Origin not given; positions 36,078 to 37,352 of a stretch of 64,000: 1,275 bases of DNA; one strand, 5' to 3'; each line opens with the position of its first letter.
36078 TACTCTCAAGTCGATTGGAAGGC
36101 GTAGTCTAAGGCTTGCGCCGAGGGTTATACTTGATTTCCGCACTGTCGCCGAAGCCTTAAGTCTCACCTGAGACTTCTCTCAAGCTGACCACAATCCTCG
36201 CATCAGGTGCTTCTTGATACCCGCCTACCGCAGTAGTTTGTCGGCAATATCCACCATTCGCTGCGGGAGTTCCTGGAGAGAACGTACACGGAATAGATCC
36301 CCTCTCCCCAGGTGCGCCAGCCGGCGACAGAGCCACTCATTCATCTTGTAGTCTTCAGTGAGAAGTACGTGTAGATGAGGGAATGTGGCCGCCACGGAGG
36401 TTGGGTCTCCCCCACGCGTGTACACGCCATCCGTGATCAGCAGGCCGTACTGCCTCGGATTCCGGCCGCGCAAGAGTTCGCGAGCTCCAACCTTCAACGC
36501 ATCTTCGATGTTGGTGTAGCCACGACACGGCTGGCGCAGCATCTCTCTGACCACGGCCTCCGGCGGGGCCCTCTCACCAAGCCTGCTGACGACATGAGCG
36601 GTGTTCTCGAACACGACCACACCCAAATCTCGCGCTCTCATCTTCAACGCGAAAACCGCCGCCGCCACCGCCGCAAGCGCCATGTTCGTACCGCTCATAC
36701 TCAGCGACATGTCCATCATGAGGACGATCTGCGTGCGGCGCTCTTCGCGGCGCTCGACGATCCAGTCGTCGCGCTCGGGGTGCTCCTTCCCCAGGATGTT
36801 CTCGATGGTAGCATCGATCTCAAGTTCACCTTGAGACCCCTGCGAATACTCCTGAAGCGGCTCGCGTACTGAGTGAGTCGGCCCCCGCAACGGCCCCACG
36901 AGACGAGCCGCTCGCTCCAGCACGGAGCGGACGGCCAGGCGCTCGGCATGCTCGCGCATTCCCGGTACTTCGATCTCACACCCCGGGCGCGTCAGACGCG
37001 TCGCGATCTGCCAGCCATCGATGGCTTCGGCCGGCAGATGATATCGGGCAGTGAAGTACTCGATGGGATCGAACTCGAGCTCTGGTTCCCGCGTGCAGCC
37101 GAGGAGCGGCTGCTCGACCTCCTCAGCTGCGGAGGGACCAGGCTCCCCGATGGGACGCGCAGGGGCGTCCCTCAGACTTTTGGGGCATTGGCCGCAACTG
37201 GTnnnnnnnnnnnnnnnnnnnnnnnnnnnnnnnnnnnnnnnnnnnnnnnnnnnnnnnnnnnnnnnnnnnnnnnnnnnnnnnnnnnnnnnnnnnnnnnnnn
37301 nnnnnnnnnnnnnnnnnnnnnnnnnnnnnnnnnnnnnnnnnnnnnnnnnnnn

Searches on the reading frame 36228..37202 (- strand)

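Call 19: search_protein_families(library=pfam, proteins=[window:36228-37202:-], max_evalue=0.01)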
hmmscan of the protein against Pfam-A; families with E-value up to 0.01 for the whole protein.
window:36228-37202:- (325 aa): 3 families
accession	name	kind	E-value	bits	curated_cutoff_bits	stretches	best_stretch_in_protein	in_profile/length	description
PF13519.12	VWA_2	-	3.1e-10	41.1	27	1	159-259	1-106/107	von Willebrand factor type A domain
PF05762.20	VWA_CoxE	-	2.2e-09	37.5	26.4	1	113-261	16-161/222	VWA domain containing CoxE-like protein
PF00092.34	VWA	-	8.9e-06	26.5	23.8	1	159-273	2-126/174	von Willebrand factor type A domain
